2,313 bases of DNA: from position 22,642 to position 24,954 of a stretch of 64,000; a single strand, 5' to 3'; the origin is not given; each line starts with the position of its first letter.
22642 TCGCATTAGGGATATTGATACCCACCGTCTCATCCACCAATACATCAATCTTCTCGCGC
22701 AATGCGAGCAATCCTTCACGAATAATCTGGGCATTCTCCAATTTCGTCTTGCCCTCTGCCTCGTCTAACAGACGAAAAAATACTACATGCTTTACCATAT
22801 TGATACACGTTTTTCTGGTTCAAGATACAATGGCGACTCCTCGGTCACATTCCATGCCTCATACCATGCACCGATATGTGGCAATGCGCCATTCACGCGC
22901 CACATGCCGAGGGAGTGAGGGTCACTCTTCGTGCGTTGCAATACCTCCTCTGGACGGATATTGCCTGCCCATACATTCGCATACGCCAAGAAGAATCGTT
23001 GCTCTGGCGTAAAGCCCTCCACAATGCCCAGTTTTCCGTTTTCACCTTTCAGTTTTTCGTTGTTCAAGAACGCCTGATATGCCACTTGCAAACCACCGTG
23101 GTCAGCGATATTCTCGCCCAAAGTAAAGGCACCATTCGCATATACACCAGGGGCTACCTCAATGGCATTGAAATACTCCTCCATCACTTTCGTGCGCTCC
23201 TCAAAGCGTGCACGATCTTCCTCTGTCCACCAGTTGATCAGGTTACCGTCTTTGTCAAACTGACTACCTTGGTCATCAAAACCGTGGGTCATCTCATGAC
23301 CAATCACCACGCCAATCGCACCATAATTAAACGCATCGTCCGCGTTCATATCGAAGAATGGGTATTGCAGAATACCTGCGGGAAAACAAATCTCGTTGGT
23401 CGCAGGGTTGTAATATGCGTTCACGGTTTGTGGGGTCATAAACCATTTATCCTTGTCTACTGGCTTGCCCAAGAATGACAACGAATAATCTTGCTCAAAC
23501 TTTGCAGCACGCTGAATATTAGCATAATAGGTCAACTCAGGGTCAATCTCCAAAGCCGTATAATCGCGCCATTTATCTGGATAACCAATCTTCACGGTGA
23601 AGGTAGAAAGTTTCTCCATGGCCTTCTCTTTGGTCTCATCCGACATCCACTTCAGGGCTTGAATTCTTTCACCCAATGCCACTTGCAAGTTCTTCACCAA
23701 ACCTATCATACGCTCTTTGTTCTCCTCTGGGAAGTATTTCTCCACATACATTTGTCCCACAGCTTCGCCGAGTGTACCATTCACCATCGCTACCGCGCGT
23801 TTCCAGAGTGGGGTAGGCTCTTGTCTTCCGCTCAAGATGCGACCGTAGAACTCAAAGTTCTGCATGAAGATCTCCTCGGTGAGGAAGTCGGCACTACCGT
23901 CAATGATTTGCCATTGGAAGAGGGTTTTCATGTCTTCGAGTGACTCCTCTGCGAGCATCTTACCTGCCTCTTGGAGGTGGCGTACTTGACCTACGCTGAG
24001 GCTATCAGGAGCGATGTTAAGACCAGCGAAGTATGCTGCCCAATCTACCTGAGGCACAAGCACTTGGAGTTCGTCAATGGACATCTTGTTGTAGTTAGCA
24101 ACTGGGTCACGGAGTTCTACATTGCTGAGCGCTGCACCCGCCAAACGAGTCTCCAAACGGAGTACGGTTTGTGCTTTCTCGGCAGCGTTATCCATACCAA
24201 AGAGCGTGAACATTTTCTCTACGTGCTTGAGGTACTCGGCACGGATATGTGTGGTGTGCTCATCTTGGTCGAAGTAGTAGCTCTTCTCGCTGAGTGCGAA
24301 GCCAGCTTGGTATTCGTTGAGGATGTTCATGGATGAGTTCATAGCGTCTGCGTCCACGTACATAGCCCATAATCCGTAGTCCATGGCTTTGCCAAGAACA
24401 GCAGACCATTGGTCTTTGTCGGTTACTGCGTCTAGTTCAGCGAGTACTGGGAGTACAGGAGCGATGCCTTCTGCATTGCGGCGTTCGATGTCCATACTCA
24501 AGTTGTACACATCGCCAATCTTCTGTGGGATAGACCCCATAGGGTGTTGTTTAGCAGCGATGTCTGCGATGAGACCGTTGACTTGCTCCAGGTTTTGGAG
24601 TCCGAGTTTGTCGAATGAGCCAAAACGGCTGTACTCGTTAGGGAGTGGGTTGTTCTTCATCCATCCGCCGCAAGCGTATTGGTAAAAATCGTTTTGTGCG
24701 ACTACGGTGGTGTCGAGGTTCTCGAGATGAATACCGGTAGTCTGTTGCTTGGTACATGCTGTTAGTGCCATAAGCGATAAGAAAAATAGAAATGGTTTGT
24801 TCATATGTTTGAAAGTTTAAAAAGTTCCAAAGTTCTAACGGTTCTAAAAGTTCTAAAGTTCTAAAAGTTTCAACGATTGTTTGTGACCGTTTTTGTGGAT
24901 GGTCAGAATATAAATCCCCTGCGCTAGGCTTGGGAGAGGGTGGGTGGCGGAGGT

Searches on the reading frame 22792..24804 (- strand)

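Call 56: search_protein_families(library=pfam, proteins=[window:22792-24804:-], max_evalue=0.00001)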
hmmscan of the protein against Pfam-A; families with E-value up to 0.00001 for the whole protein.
window:22792-24804:- (670 aa): 2 families
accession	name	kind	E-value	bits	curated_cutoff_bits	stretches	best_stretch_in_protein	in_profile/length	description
PF05649.18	Peptidase_M13_N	-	1.9e-118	396.7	32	1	37-409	2-381/381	Peptidase family M13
PF01431.27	Peptidase_M13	-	6.9e-70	235.3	24.5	1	462-667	1-205/205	Peptidase family M13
